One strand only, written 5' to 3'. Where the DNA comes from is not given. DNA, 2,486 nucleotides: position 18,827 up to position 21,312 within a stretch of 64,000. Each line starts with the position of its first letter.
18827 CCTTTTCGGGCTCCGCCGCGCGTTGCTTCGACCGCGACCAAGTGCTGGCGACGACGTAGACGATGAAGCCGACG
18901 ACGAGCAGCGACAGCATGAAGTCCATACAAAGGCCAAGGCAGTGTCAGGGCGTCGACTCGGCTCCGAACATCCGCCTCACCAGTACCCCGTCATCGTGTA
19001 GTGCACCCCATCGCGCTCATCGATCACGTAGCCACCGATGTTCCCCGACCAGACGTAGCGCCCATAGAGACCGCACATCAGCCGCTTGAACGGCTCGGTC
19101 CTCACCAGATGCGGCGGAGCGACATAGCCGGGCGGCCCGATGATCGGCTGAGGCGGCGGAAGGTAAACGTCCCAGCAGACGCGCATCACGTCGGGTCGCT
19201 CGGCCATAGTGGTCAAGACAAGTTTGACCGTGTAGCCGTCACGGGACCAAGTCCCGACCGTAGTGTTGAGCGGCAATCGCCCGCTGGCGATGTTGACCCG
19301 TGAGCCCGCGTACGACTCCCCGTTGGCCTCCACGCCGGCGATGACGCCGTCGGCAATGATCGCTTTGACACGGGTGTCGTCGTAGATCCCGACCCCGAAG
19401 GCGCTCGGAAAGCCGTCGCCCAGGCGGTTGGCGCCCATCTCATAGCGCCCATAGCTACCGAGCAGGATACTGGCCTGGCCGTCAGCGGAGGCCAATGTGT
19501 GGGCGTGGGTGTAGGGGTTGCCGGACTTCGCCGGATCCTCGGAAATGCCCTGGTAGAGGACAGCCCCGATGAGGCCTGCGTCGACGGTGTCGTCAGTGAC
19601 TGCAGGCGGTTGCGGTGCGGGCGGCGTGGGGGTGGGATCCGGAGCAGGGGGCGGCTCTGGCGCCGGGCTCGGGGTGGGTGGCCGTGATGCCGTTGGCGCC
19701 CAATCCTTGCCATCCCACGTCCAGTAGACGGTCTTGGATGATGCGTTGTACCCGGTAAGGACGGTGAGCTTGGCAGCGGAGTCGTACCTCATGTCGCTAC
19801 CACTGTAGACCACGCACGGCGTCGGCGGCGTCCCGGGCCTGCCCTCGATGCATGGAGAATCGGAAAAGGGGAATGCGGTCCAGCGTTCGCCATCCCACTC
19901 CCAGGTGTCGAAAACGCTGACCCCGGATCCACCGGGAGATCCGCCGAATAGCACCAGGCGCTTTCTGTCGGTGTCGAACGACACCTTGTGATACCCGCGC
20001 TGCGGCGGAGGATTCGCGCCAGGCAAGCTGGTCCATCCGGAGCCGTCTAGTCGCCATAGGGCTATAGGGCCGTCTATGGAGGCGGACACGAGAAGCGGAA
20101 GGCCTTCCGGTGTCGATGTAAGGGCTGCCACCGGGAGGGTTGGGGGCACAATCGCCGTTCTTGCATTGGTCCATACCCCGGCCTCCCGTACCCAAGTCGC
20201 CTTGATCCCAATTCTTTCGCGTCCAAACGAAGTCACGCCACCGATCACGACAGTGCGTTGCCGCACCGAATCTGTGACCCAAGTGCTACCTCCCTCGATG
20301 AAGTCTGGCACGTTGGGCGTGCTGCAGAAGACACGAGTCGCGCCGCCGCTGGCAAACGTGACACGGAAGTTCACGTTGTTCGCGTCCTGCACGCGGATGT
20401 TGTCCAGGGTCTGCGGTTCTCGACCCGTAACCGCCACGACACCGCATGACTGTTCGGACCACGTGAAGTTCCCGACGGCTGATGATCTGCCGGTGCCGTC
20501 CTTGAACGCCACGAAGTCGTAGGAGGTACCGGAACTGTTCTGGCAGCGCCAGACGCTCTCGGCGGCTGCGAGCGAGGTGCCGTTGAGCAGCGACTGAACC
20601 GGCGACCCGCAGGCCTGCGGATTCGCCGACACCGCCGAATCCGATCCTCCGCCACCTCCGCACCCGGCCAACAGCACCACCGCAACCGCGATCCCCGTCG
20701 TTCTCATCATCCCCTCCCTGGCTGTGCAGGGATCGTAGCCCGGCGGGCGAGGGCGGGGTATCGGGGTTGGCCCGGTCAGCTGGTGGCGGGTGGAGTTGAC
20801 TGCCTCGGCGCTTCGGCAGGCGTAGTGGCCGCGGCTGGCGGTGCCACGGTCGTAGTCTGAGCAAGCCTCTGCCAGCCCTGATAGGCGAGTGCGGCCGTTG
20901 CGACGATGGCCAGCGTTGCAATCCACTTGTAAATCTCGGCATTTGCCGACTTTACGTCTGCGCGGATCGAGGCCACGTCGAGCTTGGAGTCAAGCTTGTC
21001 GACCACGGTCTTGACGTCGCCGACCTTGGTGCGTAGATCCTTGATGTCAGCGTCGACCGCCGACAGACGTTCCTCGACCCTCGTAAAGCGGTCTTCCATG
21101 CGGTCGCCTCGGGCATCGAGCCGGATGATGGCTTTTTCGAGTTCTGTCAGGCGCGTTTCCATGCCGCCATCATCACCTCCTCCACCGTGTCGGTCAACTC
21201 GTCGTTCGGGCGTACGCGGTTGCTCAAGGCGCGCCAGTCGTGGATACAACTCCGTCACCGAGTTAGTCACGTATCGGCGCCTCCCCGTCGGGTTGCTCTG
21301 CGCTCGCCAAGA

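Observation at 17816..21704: Four-gene cargo cassette in the rexAB-equivalent slot between the repressor gene and the PL-like promoter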

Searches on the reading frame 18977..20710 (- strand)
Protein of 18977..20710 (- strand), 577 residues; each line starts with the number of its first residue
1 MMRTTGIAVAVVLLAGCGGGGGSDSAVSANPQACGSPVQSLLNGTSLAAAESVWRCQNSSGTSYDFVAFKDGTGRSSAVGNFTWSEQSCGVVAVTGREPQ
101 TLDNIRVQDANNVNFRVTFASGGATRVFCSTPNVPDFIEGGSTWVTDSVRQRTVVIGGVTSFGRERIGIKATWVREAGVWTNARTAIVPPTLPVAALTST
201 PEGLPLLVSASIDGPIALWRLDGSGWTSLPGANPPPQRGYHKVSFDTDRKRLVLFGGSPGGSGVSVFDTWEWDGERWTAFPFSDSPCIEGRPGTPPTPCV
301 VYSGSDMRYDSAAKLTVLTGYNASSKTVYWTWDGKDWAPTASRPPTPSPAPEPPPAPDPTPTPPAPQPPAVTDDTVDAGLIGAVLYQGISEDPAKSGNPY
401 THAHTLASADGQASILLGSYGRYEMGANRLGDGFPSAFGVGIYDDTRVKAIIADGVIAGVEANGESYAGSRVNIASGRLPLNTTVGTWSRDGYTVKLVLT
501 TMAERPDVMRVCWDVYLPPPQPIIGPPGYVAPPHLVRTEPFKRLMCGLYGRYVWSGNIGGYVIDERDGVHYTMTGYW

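Call 7: search_protein_families(library=pfam, proteins=[window:18977-20710:-], max_evalue=0.1)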
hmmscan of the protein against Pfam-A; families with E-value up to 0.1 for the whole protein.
window:18977-20710:- (577 aa): 1 family
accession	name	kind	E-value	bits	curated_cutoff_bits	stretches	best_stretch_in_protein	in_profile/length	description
PF24681.1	Kelch_KLHDC2_KLHL20_DRC7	-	0.017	14.9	50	1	225-278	37-90/221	KLHDC2/KLHL20/DRC7 Kelch-repeats domain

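Call 8: search_protein_families(library=padloc, proteins=[window:18977-20710:-], max_evalue=0.1)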
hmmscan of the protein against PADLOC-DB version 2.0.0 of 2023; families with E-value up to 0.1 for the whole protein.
window:18977-20710:- (577 aa): 0 families

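Call 9: search_protein_families(library=phrogs, proteins=[window:18977-20710:-], max_evalue=0.01)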
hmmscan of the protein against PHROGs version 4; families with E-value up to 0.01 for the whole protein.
window:18977-20710:- (577 aa): 0 families

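Call 12: search_dna_similar(query=window:18977-20710:-, collection=phages, mode=protein, max_rows=20, max_evalue=0.001)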
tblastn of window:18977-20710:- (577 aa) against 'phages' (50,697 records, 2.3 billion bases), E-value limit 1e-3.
No match.

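Call 14: find_homologous_proteins(query=window:18977-20710:-)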
Query window:18977-20710:- (577 aa): 9 proteins with E <= 0.001 among 8000 candidates.
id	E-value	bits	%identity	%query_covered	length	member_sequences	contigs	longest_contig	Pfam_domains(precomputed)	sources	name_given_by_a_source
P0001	0.0e+0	1332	100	100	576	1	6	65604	-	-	-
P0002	5.4e-49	185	30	35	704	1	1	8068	PF07646.22,PF13418.13,PF24681.2,PF13854.13,PF13415.13,PF24981.2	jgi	jgi:hypothetical protein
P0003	3.1e-44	170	35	35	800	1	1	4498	PF13418.13,PF24681.2,PF13854.13,PF13415.13,PF24981.2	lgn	-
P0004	2.4e-26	111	30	40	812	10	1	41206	PF07646.22,PF24681.2,PF13415.13,PF24981.2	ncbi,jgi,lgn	jgi:hypothetical protein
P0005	8.3e-25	105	32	34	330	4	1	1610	PF07646.22,PF24681.2,PF13415.13,PF24981.2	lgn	-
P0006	1.3e-24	105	39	21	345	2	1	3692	PF07646.22,PF24681.2,PF13415.13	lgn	-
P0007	3.5e-20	90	28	36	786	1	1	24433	PF07646.22,PF13418.13,PF24681.2,PF13415.13,PF24981.2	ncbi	-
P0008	1.1e-16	79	30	33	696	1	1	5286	PF24681.2,PF13415.13,PF24981.2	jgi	jgi:hypothetical protein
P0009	2.2e-5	41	46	8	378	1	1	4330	PF13418.13,PF24681.2,PF13854.13,PF13415.13,PF24981.2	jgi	jgi:hypothetical protein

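Call 15: find_encoding_contigs(protein=P0001, flank=10000, max_places=10)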
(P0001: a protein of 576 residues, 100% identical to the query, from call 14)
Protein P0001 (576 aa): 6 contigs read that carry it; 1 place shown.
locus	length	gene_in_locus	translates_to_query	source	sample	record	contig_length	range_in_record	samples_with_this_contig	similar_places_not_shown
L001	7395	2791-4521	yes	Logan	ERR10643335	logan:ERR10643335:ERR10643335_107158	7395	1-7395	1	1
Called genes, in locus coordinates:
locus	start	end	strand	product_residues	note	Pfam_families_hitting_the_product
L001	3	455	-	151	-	?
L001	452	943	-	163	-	PF01527:HTH_Tnp_1 (weak)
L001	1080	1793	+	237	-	PF00717:Peptidase_S24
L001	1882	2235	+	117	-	-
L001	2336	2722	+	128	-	-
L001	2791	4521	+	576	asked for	-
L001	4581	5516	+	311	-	PF00929:RNase_T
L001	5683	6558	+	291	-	-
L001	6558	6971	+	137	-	-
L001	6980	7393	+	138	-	?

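Call 44: search_solved_structures(query=window:18977-20710:-, max_evalue=1)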
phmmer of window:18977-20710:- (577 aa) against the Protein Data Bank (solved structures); distinct sequences matched with E-value up to 1: 6.
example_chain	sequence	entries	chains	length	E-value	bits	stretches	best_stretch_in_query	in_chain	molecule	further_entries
6ibh_A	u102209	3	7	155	0.11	14.2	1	220-319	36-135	Auxiliary activity CAZyme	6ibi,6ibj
9pi8_E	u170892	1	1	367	0.11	14.2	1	328-370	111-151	G12 Fc fusion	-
9iho_C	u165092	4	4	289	0.25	13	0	321-354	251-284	NUGM (30 kDa) subunit of mitochondrial NADH:ubiquinone oxidoreductase (Complex I)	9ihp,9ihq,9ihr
9mey_B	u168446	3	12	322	0.27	12.9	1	229-291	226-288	Leucine-zipper-like transcriptional regulator 1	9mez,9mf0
24kr_D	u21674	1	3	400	0.62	11.7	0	327-369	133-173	Heavy chain antibody G2.3-Fc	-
9v10_Ia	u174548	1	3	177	0.8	11.3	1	345-393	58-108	Protein SPMIP1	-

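Call 80: predict_structure(alignment_id=A3)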
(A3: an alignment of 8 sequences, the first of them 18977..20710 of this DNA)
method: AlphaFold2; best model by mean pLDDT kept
length: 577 residues; sequences in the alignment: 8
mean_pLDDT: 49.3   pTM: 0.45
mean pLDDT of the five models: 49.3, 47.3, 43.6, 43.4, 43.3
residues with pLDDT >= 90: 10; 70-90: 120; 50-70: 136; < 50: 311
segments of 3 or more residues with pLDDT < 50: 1-132, 284-293, 347-361, 370-480, 534-538, 549-577
pLDDT, mean of each block of 10 residues (from residue 1): 29 27 29 26 27 24 25 30 26 27 34 33 31 50 68 71 57 78 68 67 70 73 82 82 85 82 73 91 50 51 70 84 75 85 50 37 54 31 23 29 26 22 27 33 36 41 36 35 57 60 53 60 52 49 52 37 38 31
secondary structure, 60 per line:
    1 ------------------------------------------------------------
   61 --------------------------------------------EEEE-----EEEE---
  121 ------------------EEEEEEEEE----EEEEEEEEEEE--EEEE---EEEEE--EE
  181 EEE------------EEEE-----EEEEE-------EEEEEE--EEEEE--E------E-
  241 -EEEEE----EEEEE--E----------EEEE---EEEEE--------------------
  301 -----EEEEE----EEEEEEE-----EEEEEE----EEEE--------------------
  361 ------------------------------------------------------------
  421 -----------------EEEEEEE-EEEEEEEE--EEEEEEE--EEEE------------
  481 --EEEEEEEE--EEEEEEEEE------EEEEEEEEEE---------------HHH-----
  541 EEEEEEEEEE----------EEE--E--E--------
elements in order: E105-108 E114-117 E139-147 E152-162 E165-168 E172-176 E179-183 E196-199 E205-209 E217-222 E225-229 E242-246 E251-255 E269-272 E276-280 E306-310 E315-321 E327-332 E337-340 E438-444 E446-453 E456-462 E465-468 E483-490 E493-501 E508-517 E541-550 E561-563

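Call 84: fold_search(model_id=the predicted structure, library=pdb)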
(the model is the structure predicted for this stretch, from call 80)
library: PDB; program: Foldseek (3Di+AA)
matches with E <= 10: 607; with E <= 0.001: 119
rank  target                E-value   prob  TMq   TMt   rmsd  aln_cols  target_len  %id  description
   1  7k2e_A                3.1e-07  1.00  0.23  0.43   7.6       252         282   13  Kelch domain of human KEAP1 bound to Nrf2-based cyclic peptide, c[GDEETGE] (released 2021-04-07)
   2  8ebn_A                4.3e-07  1.00  0.23  0.33   6.9       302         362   12  Structure of KLHDC2-EloB/C tetrameric assembly (released 2023-02-22)
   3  8bwy_A                5.8e-07  1.00  0.24  0.05   6.4       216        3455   12  In situ outer dynein arm from Chlamydomonas reinhardtii in a pre-power stroke state (released 2023-05-10)
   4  5gq0_B                6.2e-07  1.00  0.25  0.41   5.3       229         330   14  Crystal structure of the Epithiospecifier Protein, ESP from Arabidopsis thaliana (released 2016-08-17)
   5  9qdu_A                6.5e-07  1.00  0.26  0.50   3.5       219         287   13  KEAP1 complexed to cyclic peptide 30 (released 2026-03-18)
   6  9bca_A                6.5e-07  1.00  0.23  0.35   6.7       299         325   14  Structure of KLHDC2 bound to SJ46411 (released 2024-11-06)
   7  5wfl_A                6.8e-07  1.00  0.26  0.50   3.6       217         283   13  Kelch domain of human Keap1 in open unliganded conformation (released 2018-09-19)
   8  8ttq_B                6.8e-07  1.00  0.29  0.28   4.1       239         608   16  Cryo-EM structure of the inner MKLN1 dimer from an autoinhibited MKLN1 tetramer (released 2024-09-11)
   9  7k2g_A                7.2e-07  1.00  0.26  0.49   4.2       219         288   12  Kelch domain of human KEAP1 bound to Nrf2 cyclic peptide, c[GDEEAGE] (released 2021-04-07)
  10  7onh_B                7.2e-07  1.00  0.26  0.44   7.0       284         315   13  Crystal structure of the computationally designed SAKe6BE-L3 protein (released 2022-12-14)
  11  5wfv_B                8.0e-07  1.00  0.26  0.49   4.1       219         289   13  Kelch domain of human Keap1 bound to Nrf2 ETGE peptide (released 2018-09-19)
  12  5wfv_A                8.9e-07  1.00  0.26  0.51   3.7       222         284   13  Kelch domain of human Keap1 bound to Nrf2 ETGE peptide (released 2018-09-19)
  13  7k2d_B                8.9e-07  1.00  0.24  0.45   8.4       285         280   12  Kelch domain of human KEAP1 bound to Nrf2 linear peptide, Ac-GDEETGE-NH2 (released 2021-04-07)
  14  7k2h_A                9.4e-07  1.00  0.26  0.49   4.1       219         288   13  Kelch domain of human KEAP1 bound to Nrf2 cyclic peptide, c[GDPETGE] (released 2021-04-07)
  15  7k2l_B                9.9e-07  1.00  0.26  0.49   4.3       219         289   12  Kelch domain of human KEAP1 bound to Nrf2 cyclic peptide, c[BAL-NPETGE] (released 2021-04-07)
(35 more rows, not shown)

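Call 90: search_protein_families(library=ncbifam, proteins=[window:18977-20710:-], max_evalue=0.001)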
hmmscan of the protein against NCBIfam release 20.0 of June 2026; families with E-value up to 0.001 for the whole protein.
window:18977-20710:- (577 aa): 0 families

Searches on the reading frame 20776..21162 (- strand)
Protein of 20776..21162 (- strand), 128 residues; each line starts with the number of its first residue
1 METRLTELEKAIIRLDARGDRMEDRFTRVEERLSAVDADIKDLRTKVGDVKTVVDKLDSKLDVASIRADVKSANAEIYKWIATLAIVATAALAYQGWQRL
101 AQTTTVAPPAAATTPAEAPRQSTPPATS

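Call 78: search_protein_families(library=phrogs, proteins=[L185:6655-7008:+, L187:1050-1364:+], max_evalue=0.01)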
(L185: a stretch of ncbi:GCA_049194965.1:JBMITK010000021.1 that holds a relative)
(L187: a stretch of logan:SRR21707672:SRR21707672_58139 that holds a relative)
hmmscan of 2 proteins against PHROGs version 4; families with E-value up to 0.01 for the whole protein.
L185:6655-7008:+ (117 aa): 3 families
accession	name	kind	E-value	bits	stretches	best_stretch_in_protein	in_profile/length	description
phrog_4293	-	unknown function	0.00014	23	1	13-42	14-45/124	-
phrog_24716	-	unknown function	0.004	18.5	0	7-40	17-51/83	-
phrog_23605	-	unknown function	0.0079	17.4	0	20-41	14-35/63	-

L187:1050-1364:+ (104 aa): 0 families
